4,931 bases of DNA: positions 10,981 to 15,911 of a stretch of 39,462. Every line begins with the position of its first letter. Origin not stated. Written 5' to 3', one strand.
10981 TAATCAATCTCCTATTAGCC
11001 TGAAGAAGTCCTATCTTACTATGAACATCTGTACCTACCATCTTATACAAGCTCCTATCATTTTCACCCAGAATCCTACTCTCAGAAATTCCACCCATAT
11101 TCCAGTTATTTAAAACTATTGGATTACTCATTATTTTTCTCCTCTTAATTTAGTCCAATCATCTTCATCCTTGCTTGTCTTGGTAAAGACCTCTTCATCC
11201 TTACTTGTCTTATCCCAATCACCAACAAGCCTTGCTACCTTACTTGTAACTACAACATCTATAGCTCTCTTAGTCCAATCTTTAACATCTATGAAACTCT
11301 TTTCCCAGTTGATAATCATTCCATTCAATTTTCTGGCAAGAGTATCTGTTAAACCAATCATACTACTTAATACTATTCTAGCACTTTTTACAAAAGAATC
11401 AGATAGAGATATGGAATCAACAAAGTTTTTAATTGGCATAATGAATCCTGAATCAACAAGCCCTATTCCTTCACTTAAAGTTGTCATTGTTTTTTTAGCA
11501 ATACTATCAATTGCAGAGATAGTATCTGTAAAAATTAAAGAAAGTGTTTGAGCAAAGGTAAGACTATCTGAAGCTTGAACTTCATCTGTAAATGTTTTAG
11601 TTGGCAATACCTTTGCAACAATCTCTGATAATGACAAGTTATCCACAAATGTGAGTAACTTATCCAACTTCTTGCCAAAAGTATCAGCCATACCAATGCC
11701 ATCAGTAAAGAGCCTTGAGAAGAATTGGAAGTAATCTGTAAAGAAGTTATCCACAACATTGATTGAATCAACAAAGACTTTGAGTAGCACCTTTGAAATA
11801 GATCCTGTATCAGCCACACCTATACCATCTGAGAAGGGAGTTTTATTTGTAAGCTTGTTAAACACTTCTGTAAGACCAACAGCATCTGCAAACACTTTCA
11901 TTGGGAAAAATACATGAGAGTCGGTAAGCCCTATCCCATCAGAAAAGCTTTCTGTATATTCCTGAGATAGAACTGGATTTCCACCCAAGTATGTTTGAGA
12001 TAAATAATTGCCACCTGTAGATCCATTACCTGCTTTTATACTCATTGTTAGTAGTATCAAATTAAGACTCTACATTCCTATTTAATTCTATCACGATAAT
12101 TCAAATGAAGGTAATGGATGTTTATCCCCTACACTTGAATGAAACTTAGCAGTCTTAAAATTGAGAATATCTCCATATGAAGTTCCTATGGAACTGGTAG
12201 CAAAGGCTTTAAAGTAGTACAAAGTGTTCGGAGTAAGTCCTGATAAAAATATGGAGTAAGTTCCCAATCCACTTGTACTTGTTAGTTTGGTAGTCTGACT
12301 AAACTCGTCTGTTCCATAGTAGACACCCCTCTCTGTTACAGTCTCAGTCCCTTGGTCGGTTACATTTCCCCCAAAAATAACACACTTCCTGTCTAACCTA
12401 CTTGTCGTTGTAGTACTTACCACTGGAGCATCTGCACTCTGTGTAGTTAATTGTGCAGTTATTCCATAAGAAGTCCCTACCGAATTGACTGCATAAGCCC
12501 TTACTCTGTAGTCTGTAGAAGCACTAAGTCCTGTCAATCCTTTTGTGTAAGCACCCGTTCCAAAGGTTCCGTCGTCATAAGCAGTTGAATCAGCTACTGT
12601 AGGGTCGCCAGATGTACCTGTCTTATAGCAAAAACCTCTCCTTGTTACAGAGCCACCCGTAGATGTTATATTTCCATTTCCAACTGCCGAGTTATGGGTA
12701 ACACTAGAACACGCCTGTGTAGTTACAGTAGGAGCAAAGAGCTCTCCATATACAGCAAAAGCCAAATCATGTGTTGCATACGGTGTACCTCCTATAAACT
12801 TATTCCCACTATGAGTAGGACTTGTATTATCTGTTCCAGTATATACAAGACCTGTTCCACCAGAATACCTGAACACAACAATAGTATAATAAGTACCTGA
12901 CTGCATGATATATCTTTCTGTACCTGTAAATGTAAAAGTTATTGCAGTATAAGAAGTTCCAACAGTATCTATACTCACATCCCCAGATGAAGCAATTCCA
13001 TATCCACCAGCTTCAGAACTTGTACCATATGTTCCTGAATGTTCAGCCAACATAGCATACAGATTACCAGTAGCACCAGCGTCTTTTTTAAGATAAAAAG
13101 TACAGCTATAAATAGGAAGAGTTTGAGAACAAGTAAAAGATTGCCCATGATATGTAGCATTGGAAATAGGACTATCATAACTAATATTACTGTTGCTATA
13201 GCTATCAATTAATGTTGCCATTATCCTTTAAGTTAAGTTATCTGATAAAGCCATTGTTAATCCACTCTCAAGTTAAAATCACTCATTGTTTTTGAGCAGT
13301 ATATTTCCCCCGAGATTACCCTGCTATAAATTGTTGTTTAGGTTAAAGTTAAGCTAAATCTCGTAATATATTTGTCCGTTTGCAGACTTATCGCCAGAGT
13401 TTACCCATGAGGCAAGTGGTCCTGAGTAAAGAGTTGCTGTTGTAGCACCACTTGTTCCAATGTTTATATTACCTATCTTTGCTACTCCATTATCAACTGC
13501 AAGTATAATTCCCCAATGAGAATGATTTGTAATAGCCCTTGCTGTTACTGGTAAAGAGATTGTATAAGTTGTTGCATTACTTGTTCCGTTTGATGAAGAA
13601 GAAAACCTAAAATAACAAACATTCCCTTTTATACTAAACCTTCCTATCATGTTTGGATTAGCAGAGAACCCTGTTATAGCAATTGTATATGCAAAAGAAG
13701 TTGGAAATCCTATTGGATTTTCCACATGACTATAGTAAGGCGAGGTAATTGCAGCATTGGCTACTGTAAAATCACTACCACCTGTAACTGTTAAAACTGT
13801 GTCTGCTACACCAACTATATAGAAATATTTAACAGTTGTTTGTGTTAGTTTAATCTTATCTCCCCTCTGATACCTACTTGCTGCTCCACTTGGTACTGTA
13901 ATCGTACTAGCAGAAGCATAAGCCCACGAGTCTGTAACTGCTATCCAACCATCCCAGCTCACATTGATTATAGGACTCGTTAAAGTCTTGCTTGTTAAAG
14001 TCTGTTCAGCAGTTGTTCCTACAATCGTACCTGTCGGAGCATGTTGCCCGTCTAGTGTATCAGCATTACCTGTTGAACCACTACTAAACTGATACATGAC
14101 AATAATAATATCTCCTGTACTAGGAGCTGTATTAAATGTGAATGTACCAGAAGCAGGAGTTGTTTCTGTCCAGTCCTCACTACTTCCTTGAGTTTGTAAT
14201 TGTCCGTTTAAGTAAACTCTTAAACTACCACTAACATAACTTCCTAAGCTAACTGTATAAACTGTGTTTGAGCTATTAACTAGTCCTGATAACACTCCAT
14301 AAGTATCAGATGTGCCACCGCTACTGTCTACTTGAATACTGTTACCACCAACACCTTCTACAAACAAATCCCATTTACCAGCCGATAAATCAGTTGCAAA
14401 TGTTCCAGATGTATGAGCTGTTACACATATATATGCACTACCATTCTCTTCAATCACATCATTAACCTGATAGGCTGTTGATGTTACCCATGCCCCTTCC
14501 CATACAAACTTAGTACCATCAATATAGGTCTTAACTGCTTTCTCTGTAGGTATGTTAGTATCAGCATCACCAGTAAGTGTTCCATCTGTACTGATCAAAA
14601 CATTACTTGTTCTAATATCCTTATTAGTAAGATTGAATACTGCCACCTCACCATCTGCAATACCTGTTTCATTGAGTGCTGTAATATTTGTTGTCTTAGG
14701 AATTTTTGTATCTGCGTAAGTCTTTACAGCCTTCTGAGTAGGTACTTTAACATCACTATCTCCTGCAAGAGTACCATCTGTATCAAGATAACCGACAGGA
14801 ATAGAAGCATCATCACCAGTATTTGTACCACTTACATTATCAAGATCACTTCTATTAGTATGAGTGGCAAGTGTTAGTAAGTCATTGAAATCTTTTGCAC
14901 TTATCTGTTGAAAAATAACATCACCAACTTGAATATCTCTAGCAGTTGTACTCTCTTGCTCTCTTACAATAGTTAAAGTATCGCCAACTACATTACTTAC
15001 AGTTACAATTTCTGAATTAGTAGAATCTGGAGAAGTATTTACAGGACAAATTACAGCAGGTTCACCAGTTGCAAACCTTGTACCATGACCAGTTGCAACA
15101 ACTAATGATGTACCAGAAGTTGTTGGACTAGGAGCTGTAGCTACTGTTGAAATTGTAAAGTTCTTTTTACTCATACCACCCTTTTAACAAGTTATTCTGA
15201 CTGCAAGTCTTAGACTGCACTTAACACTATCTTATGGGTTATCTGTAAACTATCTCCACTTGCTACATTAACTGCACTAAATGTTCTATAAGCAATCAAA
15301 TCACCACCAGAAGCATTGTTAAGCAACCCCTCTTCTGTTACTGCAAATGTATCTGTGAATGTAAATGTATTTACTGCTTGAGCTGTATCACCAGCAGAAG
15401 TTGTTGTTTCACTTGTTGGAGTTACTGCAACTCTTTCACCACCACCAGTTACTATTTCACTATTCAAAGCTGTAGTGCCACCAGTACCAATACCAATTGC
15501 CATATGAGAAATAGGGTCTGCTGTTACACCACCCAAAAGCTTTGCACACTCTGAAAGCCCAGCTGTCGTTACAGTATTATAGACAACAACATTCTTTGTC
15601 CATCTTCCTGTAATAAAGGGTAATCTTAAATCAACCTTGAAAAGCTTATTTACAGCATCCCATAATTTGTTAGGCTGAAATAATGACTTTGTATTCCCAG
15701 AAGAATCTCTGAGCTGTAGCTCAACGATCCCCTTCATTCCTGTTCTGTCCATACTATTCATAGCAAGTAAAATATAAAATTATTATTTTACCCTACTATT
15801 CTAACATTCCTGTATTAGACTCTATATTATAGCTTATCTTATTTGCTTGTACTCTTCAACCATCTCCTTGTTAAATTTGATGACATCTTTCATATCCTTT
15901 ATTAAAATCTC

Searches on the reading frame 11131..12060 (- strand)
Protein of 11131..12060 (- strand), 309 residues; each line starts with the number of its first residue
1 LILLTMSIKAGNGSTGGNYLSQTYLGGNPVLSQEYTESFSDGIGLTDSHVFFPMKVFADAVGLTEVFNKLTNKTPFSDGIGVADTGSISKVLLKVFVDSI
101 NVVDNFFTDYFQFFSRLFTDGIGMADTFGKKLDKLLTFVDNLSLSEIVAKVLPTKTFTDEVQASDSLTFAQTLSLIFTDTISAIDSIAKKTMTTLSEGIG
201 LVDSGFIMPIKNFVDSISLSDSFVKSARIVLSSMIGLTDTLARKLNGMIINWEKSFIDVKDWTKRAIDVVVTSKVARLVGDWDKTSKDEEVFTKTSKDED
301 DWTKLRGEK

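Call 8: search_protein_families(library=phrogs, proteins=[window:11131-12060:-], max_evalue=0.001)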
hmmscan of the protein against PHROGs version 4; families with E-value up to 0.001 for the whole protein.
window:11131-12060:- (309 aa): 1 family
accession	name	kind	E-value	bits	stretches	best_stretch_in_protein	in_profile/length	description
phrog_12240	-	unknown function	6.3e-05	23.6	0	63-148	107-186/387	-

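Call 107: search_protein_families(library=pfam, proteins=[window:11131-12060:-], max_evalue=0.001)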
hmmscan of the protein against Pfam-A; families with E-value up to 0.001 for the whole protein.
window:11131-12060:- (309 aa): 0 families

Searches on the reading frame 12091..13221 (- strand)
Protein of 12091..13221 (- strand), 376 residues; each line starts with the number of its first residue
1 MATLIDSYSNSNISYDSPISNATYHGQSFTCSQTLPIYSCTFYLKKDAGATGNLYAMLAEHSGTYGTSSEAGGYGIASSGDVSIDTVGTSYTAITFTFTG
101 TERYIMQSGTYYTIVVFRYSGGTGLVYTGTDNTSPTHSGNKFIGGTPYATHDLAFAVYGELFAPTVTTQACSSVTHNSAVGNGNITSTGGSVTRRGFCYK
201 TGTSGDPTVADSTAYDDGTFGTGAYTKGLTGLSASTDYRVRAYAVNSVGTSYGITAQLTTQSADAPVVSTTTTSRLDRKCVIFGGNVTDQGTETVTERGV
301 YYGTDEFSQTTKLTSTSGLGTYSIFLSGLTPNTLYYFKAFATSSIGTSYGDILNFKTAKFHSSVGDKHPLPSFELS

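Call 8: search_protein_families(library=phrogs, proteins=[window:12091-13221:-], max_evalue=0.001)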
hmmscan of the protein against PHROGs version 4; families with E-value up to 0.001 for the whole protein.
window:12091-13221:- (376 aa): 0 families

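Call 32: search_protein_families(library=pfam, proteins=[window:12091-13221:-], max_evalue=0.01)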
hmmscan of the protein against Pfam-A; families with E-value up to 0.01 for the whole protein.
window:12091-13221:- (376 aa): 2 families
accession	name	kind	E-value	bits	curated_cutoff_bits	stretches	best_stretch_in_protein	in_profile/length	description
PF00041.27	fn3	-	0.00061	20.4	25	0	229-259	53-82/84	Fibronectin type III domain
PF25059.1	FN3_DSCAM-DSCAML_C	-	0.0014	19.3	39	0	320-359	43-81/89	DSCAM/DSCAML C-terminal Fn3-like domain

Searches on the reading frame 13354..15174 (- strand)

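Call 8: search_protein_families(library=phrogs, proteins=[window:13354-15174:-], max_evalue=0.001)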
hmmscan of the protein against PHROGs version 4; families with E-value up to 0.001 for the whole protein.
window:13354-15174:- (606 aa): 3 families
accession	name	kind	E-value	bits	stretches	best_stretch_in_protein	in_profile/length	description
phrog_9851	-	tail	1.4e-12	47.2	2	222-312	10-97/1092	tail fiber protein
phrog_38058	-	tail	7.6e-08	32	2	9-156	23-162/708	tail fiber protein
phrog_5073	-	tail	4.7e-05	23.6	1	222-271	211-257/519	tail fiber protein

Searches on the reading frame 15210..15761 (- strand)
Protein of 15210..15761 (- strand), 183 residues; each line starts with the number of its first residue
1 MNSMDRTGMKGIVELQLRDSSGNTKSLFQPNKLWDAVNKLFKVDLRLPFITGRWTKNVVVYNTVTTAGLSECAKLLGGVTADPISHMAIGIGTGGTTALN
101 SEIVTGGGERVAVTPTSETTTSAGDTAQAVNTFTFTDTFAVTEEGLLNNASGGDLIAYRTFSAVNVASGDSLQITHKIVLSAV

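Call 8: search_protein_families(library=phrogs, proteins=[window:15210-15761:-], max_evalue=0.001)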
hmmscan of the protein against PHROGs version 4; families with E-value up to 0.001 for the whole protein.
window:15210-15761:- (183 aa): 2 families
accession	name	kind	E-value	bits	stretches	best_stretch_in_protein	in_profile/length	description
phrog_5417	-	unknown function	4.6e-12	47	1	56-179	27-155/156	-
phrog_240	-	head and packaging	0.00085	20.2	0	94-175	92-180/200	head protein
